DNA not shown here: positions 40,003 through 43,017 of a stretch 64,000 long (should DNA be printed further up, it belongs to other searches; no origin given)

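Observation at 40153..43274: Membrane-tethered double-AAA+ Clp-family ATPase with small membrane partner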

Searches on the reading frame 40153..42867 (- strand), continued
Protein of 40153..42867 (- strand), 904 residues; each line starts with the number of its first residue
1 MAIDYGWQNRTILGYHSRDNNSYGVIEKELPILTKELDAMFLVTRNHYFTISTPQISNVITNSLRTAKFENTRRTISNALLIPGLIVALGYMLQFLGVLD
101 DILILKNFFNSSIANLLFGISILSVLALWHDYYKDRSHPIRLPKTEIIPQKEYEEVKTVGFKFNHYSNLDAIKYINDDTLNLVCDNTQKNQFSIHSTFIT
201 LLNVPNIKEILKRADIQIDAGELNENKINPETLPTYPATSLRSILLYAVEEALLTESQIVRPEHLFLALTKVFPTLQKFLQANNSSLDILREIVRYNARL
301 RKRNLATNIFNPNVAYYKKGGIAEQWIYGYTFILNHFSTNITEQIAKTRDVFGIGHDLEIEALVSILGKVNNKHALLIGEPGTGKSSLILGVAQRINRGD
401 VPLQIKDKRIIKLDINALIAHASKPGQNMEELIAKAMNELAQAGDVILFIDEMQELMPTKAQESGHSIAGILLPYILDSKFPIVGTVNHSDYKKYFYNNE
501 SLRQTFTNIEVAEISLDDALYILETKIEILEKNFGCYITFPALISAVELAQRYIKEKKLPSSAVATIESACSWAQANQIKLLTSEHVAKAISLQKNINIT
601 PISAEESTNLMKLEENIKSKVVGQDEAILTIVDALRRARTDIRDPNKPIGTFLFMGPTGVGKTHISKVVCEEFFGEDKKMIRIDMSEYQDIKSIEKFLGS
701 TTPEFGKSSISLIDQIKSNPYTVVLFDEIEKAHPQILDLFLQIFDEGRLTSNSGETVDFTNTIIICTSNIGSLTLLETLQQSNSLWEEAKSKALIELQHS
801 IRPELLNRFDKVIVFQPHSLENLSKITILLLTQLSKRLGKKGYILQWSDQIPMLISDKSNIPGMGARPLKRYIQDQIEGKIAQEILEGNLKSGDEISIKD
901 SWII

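Call 76: search_protein_families(library=padloc, proteins=[window:40153-42867:-], max_evalue=0.01)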
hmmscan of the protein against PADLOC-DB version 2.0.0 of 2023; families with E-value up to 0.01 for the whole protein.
window:40153-42867:- (904 aa): 10 families
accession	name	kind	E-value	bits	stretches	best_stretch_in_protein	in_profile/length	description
PDLC03838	DolB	-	8.5e-33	112.1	2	594-772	117-280/375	-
PDLC04606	PDC-M37B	-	7.4e-27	92.5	1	520-772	49-296/390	-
PDLC04605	PDC-M37B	-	4.2e-20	70.3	1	491-771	129-425/518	-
PDLC00915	TRIP13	-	4.1e-14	50.7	2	376-462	67-151/302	TRIP13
PDLC04140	mad8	-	3.4e-10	37.9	2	651-715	29-85/314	mads_8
PDLC02196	IetA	-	1.3e-05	22.8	0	567-672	33-145/374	-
PDLC04232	IetA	-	2.4e-05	21.9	0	647-730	114-184/330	-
PDLC04787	PDC-S01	-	0.0016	15.4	0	376-456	31-104/412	-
PDLC01994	RtcR_PspF1--CARF_AAA_HTH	-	0.0031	14.7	0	651-779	183-309/468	-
PDLC04702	PDC-M54A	-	0.0079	11.6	0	335-398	277-343/1621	-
